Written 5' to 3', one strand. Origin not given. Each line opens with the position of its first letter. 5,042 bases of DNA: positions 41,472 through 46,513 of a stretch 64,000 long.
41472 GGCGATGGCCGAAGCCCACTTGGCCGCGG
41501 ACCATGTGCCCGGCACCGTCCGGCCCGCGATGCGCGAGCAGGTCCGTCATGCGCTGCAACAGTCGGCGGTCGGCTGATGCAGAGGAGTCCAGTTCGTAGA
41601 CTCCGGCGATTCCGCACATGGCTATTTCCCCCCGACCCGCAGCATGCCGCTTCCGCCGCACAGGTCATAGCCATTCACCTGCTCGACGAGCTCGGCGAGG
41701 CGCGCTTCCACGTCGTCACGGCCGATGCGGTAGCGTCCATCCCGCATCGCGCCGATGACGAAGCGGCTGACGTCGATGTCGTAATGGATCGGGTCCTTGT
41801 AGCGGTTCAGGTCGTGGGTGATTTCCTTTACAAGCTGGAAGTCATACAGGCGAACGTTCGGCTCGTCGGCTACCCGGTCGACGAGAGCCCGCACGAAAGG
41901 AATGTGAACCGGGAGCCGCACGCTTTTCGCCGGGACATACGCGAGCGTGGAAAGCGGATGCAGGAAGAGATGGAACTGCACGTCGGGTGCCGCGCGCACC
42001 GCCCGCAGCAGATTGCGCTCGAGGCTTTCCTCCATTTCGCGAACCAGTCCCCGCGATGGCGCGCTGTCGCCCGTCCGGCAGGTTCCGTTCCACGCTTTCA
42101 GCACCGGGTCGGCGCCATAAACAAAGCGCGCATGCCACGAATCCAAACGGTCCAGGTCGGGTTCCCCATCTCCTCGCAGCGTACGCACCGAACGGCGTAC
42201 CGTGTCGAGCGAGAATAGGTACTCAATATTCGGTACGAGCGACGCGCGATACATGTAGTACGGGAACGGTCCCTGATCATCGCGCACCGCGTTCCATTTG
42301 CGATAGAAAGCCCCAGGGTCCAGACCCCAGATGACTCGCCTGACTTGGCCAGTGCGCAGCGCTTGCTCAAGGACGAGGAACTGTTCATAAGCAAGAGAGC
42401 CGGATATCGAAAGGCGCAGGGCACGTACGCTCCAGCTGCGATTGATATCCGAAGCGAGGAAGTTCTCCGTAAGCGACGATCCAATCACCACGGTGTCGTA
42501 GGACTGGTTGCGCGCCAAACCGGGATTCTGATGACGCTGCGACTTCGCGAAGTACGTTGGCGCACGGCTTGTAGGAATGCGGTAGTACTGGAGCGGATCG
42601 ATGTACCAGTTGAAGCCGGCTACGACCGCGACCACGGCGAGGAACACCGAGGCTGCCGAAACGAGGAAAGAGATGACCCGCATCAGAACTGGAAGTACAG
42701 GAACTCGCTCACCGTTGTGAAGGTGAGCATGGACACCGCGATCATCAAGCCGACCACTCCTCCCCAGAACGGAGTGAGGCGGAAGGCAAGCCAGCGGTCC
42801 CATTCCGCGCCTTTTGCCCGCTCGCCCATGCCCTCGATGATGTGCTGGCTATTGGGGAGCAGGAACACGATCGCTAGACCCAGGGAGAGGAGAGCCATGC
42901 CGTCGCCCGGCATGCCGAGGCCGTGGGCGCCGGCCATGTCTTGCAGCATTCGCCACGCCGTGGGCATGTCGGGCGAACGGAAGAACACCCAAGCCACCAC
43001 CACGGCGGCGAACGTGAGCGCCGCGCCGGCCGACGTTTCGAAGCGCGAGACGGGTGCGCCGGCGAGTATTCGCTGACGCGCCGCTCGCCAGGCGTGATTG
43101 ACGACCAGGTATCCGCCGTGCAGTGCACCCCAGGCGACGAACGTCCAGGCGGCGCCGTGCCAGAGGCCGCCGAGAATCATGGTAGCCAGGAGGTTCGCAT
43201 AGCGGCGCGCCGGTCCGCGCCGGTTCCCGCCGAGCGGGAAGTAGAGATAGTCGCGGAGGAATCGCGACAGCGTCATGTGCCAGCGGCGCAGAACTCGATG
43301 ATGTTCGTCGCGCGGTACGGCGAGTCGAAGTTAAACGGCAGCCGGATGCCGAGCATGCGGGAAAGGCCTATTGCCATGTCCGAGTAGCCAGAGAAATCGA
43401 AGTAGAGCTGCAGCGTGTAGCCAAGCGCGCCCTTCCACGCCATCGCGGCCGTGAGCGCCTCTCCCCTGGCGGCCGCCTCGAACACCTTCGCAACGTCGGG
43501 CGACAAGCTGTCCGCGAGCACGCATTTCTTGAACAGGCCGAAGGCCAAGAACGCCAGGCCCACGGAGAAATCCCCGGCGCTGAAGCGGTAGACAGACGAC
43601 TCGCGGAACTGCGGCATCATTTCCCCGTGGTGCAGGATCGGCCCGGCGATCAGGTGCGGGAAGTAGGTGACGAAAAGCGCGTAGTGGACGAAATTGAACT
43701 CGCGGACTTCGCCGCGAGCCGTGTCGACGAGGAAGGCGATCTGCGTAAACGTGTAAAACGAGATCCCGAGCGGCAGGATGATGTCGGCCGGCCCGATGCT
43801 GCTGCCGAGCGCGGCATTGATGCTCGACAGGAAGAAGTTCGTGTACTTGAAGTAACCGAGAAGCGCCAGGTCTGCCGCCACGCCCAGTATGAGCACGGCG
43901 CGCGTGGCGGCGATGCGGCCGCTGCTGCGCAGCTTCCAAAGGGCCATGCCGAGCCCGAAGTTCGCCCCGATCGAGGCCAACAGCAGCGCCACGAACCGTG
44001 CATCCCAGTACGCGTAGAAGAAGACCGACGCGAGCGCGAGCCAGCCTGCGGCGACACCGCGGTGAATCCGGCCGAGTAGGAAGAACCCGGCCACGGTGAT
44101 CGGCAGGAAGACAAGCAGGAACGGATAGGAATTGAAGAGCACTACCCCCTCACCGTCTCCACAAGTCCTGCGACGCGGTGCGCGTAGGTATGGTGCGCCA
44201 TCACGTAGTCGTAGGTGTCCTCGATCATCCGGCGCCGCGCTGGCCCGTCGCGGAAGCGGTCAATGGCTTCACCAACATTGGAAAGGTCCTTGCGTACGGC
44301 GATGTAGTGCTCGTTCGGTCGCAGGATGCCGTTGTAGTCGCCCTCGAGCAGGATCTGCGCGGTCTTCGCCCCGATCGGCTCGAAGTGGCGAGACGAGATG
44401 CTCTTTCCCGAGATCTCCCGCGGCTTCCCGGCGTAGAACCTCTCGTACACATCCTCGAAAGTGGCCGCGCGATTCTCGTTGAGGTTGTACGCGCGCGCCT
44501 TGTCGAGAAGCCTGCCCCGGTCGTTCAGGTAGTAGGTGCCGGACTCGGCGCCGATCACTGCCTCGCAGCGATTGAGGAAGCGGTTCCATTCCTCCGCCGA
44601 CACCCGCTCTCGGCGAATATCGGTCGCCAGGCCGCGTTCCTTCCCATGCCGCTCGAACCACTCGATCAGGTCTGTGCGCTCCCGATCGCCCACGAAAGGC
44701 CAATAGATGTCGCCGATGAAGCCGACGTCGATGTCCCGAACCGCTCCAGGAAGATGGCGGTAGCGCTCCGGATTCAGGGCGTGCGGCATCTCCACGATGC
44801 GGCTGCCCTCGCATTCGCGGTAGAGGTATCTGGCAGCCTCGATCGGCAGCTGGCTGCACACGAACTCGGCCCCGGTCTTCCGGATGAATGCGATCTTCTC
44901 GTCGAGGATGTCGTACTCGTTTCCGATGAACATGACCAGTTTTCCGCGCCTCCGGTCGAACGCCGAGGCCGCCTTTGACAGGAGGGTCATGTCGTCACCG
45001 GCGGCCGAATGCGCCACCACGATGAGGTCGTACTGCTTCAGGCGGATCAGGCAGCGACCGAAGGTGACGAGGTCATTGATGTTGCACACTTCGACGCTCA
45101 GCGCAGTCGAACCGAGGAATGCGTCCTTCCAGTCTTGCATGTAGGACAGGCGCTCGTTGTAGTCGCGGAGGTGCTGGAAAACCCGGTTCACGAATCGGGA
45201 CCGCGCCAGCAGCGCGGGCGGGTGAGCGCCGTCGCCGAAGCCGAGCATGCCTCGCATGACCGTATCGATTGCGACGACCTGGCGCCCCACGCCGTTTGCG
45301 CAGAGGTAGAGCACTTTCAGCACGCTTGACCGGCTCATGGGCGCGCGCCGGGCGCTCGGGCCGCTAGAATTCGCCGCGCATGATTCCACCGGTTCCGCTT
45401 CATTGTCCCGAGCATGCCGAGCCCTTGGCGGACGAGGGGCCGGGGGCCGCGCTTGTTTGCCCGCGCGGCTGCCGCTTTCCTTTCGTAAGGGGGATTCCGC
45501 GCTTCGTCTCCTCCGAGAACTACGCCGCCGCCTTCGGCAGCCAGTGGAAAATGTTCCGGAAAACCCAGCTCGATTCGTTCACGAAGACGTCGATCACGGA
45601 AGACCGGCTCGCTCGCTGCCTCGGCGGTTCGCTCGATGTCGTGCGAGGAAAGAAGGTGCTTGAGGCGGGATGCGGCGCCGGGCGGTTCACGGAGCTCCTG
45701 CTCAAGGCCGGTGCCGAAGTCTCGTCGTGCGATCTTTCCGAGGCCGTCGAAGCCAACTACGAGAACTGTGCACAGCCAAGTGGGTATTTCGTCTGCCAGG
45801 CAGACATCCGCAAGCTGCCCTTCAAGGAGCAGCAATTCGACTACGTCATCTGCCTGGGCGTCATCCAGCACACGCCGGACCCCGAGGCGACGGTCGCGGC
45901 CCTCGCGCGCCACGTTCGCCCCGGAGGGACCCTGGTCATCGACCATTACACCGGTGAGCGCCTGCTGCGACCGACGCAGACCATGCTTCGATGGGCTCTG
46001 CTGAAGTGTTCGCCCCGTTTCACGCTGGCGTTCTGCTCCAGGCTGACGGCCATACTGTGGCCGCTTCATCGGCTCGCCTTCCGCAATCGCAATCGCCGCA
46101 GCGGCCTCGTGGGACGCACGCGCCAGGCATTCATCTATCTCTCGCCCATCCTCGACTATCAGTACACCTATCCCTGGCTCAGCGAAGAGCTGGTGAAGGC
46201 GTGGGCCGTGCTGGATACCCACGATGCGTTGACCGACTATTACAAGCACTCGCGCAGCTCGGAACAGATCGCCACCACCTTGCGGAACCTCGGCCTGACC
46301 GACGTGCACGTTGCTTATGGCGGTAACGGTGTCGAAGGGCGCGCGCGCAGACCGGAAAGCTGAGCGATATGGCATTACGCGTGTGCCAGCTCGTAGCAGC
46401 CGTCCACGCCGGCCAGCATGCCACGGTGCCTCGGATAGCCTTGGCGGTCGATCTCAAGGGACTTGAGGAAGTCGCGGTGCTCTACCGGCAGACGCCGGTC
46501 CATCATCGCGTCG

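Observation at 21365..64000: About 42-kb ABC-transporter-type surface-glycan locus in two back-to-back minus-strand gene arrays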

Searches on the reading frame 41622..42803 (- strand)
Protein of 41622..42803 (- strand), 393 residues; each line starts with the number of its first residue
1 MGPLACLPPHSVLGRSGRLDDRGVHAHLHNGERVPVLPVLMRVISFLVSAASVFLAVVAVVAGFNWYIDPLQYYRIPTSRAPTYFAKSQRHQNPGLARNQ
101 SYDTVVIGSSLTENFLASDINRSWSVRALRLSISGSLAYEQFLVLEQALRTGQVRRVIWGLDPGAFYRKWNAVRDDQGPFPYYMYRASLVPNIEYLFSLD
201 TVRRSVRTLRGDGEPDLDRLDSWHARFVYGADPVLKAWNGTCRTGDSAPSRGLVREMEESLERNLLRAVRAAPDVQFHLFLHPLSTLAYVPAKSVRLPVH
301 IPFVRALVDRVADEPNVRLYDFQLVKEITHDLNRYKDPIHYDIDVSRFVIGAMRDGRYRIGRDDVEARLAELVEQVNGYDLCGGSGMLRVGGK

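Call 5: search_protein_families(library=pfam, proteins=[window:41622-42803:-], max_evalue=0.001)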
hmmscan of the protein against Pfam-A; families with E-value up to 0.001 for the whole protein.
window:41622-42803:- (393 aa): 0 families

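Call 18: search_protein_families(library=ncbifam, proteins=[window:41622-42803:-], max_evalue=0.001)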
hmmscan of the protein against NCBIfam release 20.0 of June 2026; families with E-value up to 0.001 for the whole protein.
window:41622-42803:- (393 aa): 0 families

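Call 39: search_protein_families(library=pfam, proteins=[window:41622-42683:-], max_evalue=1)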
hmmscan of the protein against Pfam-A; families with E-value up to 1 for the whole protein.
window:41622-42683:- (353 aa): 0 families

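Call 79: search_protein_representatives(protein=window:41622-42683:-)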
Query: 353 residues. Proteins with E-value up to 0.001 (for the whole library): 2199; up to 1e-10: 1430; up to 1e-30: 279. The best 150 are listed.
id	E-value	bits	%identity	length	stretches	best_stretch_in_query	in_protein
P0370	6.1e-124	430.1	57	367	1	6-348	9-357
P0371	4.6e-85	302.3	45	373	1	11-344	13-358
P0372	5.4e-76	272.5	43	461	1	10-343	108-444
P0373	4.2e-75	269.5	49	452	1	6-302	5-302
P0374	3.4e-68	246.8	45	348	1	11-342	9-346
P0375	1.1e-65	238.6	37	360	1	7-340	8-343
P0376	2.4e-65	237.4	41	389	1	15-346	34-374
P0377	4.9e-61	223.3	44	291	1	78-343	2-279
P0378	1.0e-59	218.9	37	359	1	6-338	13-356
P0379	4.7e-58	213.5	53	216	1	11-201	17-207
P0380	1.8e-57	211.5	38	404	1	5-337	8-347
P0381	8.6e-57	209.3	35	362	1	6-340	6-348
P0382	4.1e-56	207.1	34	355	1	6-337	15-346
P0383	4.3e-56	207.0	38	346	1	19-341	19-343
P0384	2.2e-55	204.7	35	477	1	16-342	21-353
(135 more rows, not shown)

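Call 86: predict_structure(alignment_id=A2)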
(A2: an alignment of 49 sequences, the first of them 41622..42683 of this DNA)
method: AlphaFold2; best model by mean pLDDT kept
length: 353 residues; sequences in the alignment: 49
mean_pLDDT: 93.5   pTM: 0.92
mean pLDDT of the five models: 93.5, 92.9, 92.9, 92.6, 92.5
residues with pLDDT >= 90: 309; 70-90: 24; 50-70: 11; < 50: 9
segments of 3 or more residues with pLDDT < 50: 345-353
pLDDT, mean of each block of 10 residues (from residue 1): 94 98 97 95 96 97 98 98 98 98 98 98 97 96 89 93 97 96 95 91 73 96 98 99 94 76 98 98 98 97 98 98 98 91 55 37
secondary structure, 60 per line:
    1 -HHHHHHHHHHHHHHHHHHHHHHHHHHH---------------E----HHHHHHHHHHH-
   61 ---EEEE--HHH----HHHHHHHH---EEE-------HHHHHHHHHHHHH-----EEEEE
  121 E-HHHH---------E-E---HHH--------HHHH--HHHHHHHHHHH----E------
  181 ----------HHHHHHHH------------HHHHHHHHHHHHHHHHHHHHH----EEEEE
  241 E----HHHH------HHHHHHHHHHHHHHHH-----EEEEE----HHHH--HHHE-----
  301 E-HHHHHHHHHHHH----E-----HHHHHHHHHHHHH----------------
elements in order: H2-28 H49-59 E64-67 H77-84 E88-90 H98-110 E116-121 H123-126 H153-156 H159-169 H191-198 H211-231 E236-241 H246-249 H256-271 E277-281 H286-289 H303-314 H325-337

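Call 88: fold_search(model_id=the predicted structure, library=pdb)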
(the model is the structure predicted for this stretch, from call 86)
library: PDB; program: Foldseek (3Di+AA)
matches with E <= 10: 1352; with E <= 0.001: 13
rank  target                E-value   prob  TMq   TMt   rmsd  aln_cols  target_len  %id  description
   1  6o93                  2.8e-05  1.00  0.39  0.36  11.9       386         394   14  D-alanyl transferase DltD from Enterococcus faecalis (released 2019-03-27)
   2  6pfx_A                8.2e-05  1.00  0.44  0.41   9.1       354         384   10  D-alanyl transferase DltD from Enterococcus faecium (released 2019-07-03)
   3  6pfx_B                1.4e-04  1.00  0.44  0.41   9.1       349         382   11  D-alanyl transferase DltD from Enterococcus faecium (released 2019-07-03)
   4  1bwq                  4.0e-04  1.00  0.40  0.63   4.2       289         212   11  PROBING THE SUBSTRATE SPECIFICITY OF THE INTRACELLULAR BRAIN PLATELET-ACTIVATING FACTOR ACETYLHYDROLASE (released 1999-05-18)
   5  3dt6                  4.2e-04  1.00  0.34  0.53  11.6       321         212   10  Crystal Structure of Bovin Brain Platelet Activating Factor Acetylhydrolase Covalently Inhibited by Paraoxon (released 2009-05-12)
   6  3bma_B                4.9e-04  1.00  0.35  0.32  14.8       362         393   11  Crystal structure of D-alanyl-lipoteichoic acid synthetase from Streptococcus pneumoniae R6 (released 2007-12-25)
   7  7pzh_FFF              5.8e-04  1.00  0.39  0.65   5.6       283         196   11  Phocaeicola vulgatus sialic acid esterase at 2.06 Angstrom resolution (released 2022-05-25)
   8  1es9                  6.1e-04  1.00  0.35  0.54   9.6       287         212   11  X-RAY CRYSTAL STRUCTURE OF R22K MUTANT OF THE MAMMALIAN BRAIN PLATELET-ACTIVATING FACTOR ACETYLHYDROLASES (PAF-AH) (released 2000-05-31)
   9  1bwr                  6.4e-04  1.00  0.39  0.61   7.4       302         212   10  PROBING THE SUBSTRATE SPECIFICITY OF THE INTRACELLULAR BRAIN PLATELET-ACTIVATING FACTOR ACETYLHYDROLASE (released 1999-05-18)
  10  5tic_A                7.2e-04  1.00  0.37  0.67   8.4       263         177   17  X-ray structure of wild-type E. coli Acyl-CoA thioesterase I at pH 5 (released 2017-04-26)
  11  1bwp                  7.6e-04  1.00  0.40  0.62   5.6       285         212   10  PROBING THE SUBSTRATE SPECIFICITY OF THE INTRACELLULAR BRAIN PLATELET-ACTIVATING FACTOR ACETYLHYDROLASE (released 1999-05-18)
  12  1u8u                  9.4e-04  1.00  0.36  0.66   8.7       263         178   18  E. coli Thioesterase I/Protease I/Lysophospholiase L1 in complexed with octanoic acid (released 2005-04-05)
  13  3p94_C                9.9e-04  1.00  0.31  0.51  11.6       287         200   11  Crystal structure of a GDSL-like Lipase (BDI_0976) from Parabacteroides distasonis ATCC 8503 at 1.93 A resolution (released 2010-11-03)
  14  6lfb                  1.0e-03  1.00  0.37  0.67   7.9       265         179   18  E. coli Thioesterase I mutant DG (released 2020-07-15)
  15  5tic_B                1.0e-03  1.00  0.35  0.63   8.7       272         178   17  X-ray structure of wild-type E. coli Acyl-CoA thioesterase I at pH 5 (released 2017-04-26)
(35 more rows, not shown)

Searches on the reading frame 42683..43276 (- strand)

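Call 5: search_protein_families(library=pfam, proteins=[window:42683-43276:-], max_evalue=0.001)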
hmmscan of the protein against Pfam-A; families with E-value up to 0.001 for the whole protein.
window:42683-43276:- (197 aa): 1 family
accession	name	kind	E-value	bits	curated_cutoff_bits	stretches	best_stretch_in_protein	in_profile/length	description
PF03062.24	MBOAT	-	4.5e-11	43.1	27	1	1-70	235-304/337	MBOAT, membrane-bound O-acyltransferase family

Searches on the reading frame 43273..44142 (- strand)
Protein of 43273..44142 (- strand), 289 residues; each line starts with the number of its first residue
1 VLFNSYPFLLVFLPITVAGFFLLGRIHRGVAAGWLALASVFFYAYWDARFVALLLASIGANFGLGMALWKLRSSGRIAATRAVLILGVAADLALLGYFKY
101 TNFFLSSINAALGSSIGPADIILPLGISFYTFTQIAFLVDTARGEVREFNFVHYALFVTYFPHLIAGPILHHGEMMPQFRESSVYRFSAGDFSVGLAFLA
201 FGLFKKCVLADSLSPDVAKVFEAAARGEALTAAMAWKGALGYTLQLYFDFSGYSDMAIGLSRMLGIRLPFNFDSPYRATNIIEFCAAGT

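Call 5: search_protein_families(library=pfam, proteins=[window:43273-44142:-], max_evalue=0.001)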
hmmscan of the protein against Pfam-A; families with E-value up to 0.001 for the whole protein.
window:43273-44142:- (289 aa): 1 family
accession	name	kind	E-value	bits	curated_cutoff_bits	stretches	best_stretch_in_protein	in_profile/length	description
PF03062.24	MBOAT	-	5.1e-12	46.2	27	1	142-280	72-225/337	MBOAT, membrane-bound O-acyltransferase family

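Call 18: search_protein_families(library=ncbifam, proteins=[window:43273-44142:-], max_evalue=0.001)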
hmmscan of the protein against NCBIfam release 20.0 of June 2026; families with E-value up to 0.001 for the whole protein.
window:43273-44142:- (289 aa): 1 family
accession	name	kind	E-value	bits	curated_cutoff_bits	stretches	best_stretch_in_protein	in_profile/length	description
TIGR04091.1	LTA_dltB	equivalog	4.1e-29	102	375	1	83-284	81-266/380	D-alanyl-lipoteichoic acid biosynthesis protein DltB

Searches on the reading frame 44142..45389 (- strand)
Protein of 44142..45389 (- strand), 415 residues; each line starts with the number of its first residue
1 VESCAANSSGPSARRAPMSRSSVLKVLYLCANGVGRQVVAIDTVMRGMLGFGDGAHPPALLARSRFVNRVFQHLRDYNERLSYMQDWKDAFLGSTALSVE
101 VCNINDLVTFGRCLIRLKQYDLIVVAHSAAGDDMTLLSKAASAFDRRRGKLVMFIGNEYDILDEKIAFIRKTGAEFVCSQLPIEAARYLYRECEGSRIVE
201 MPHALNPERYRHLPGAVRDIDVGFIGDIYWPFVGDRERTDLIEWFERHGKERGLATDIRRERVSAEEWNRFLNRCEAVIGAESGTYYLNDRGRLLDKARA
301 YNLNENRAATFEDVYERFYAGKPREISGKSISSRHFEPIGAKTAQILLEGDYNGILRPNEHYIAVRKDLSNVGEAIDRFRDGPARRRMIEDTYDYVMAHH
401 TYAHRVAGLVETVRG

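Call 5: search_protein_families(library=pfam, proteins=[window:44142-45389:-], max_evalue=0.001)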
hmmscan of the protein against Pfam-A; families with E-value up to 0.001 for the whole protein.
window:44142-45389:- (415 aa): 1 family
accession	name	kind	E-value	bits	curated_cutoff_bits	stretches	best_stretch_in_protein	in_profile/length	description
PF13524.12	Glyco_trans_1_2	-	5.5e-09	36.5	25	1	289-409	29-142/144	Glycosyl transferase-like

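Call 18: search_protein_families(library=ncbifam, proteins=[window:44142-45389:-], max_evalue=0.001)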
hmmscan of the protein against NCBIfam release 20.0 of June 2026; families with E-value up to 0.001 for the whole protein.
window:44142-45389:- (415 aa): 0 families

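Call 39: search_protein_families(library=pfam, proteins=[window:44142-45338:-], max_evalue=1)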
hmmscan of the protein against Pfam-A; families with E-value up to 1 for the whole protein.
window:44142-45338:- (398 aa): 2 families
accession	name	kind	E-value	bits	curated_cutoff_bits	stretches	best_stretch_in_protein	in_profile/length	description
PF13524.12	Glyco_trans_1_2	-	5.3e-09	36.6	25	1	272-392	29-142/144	Glycosyl transferase-like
PF04452.19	Methyltrans_RNA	-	0.0099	15.9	23.9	1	84-160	73-144/165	RNA methyltransferase domain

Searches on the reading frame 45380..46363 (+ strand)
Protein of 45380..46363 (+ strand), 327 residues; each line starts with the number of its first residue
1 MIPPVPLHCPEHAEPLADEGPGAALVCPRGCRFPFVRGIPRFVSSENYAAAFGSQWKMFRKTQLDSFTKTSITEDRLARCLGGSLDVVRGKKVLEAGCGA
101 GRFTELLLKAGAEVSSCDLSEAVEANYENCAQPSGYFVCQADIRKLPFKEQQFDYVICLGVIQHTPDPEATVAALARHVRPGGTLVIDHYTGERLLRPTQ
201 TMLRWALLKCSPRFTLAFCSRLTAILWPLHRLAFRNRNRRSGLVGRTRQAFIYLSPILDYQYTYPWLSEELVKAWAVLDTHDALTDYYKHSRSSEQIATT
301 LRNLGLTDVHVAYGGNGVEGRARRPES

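Call 5: search_protein_families(library=pfam, proteins=[window:45380-46363:+], max_evalue=0.001)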
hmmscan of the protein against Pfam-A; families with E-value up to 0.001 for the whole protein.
window:45380-46363:+ (327 aa): 11 families
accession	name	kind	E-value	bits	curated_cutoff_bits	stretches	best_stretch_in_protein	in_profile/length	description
PF08241.18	Methyltransf_11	-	1.1e-21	77.7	21.2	1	94-187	1-95/95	Methyltransferase domain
PF13649.12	Methyltransf_25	-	5.4e-18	65.9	27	1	93-183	1-97/97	Methyltransferase domain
PF08242.18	Methyltransf_12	-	2.3e-16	60.7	30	1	94-185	1-98/98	Methyltransferase domain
PF13489.12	Methyltransf_23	-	6.5e-16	58.9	27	1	89-194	22-123/164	Methyltransferase domain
PF13847.12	Methyltransf_31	-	6.9e-15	55.4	27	1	90-192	4-114/145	Methyltransferase domain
PF07021.18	MetW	-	3.4e-06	27.3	21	1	88-176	12-99/193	Methionine biosynthesis protein MetW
PF05401.17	NodS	-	1.3e-05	25.6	24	1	75-177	29-131/201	Nodulation protein S (NodS)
PF01209.24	Ubie_methyltran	-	1.7e-05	24.7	20.1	1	87-187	45-151/233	ubiE/COQ5 methyltransferase family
PF08003.17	Methyltransf_9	-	0.00017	21.1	23.8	1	86-189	112-219/315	Protein of unknown function (DUF1698)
PF01728.25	FtsJ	-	0.00019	21.9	24.1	1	89-159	21-98/181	FtsJ-like methyltransferase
PF02353.26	CMAS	-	0.00095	19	27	0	83-191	56-168/273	Mycolic acid cyclopropane synthetase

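Call 18: search_protein_families(library=ncbifam, proteins=[window:45380-46363:+], max_evalue=0.001)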
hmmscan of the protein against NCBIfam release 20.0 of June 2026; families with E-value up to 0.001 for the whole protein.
window:45380-46363:+ (327 aa): 36 families (the best 25 are shown)
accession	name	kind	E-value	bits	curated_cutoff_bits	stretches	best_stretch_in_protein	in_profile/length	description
NF045667.1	MTase_DVU1556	equivalog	2.3e-15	56.6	155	1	86-187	19-119/213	DVU_1556 family methyltransferase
TIGR02021.1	BchM-ChlM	equivalog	1.6e-13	50.6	158.9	1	83-170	46-136/218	magnesium protoporphyrin IX methyltransferase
TIGR02072.1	BioC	equivalog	4.6e-13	49.5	184.95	1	76-189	22-134/244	malonyl-ACP O-methyltransferase BioC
TIGR01983.1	UbiG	equivalog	1.3e-12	47.6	102.95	1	86-187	46-151/228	bifunctional 2-polyprenyl-6-hydroxyphenol methylase/3-demethylubiquinol 3-O-methyltransferase UbiG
NF007610.0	PRK10258.1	equivalog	2.7e-12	46.6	342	1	48-186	9-137/251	malonyl-ACP O-methyltransferase BioC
NF001241.0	PRK00216.1-2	equivalog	4.8e-12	46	327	1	83-220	45-179/231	demethylmenaquinone methyltransferase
NF011650.0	PRK15068.1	equivalog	5.8e-11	41.8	209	1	85-189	118-227/324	tRNA 5-methoxyuridine(34)/uridine 5-oxyacetic acid(34) synthase CmoB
NF043040.1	corrin_prot_MT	hypoth_equivalog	4.6e-10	39.3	180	1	87-207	38-169/216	corrinoid protein-associated methyltransferase CpaM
TIGR00452.1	TIGR00452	equivalog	2.6e-09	36.3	275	1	84-188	112-220/316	tRNA 5-methoxyuridine(34)/uridine 5-oxyacetic acid(34) synthase CmoB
NF041537.1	ArsM_AhpD_UU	exception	1.6e-08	33.7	510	1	87-189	74-182/345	arsenite methyltransferase/AhpD domain selenoprotein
NF041820.1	daptide_MTase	equivalog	4.7e-08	32.8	175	1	91-190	38-145/243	daptide-type RiPP biosynthesis methyltransferase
TIGR04345.1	ovoA_Cterm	equivalog_domain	5.1e-08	32.7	170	1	139-188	121-170/242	putative 4-mercaptohistidine N1-methyltransferase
NF038261.1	rhodoquin_RquA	equivalog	6.3e-08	32.6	175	1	88-212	48-178/218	rhodoquinone biosynthesis methyltransferase RquA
NF041536.1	ArsM_DUF2284_UU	exception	8.2e-08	31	575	1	87-188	74-182/459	arsenite methyltransferase/DUF2284 domain selenoprotein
NF045825.1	FAmtase_mtf2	equivalog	2.2e-07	30.3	400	1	86-187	56-158/248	fatty-acid O-methyltransferase Mtf2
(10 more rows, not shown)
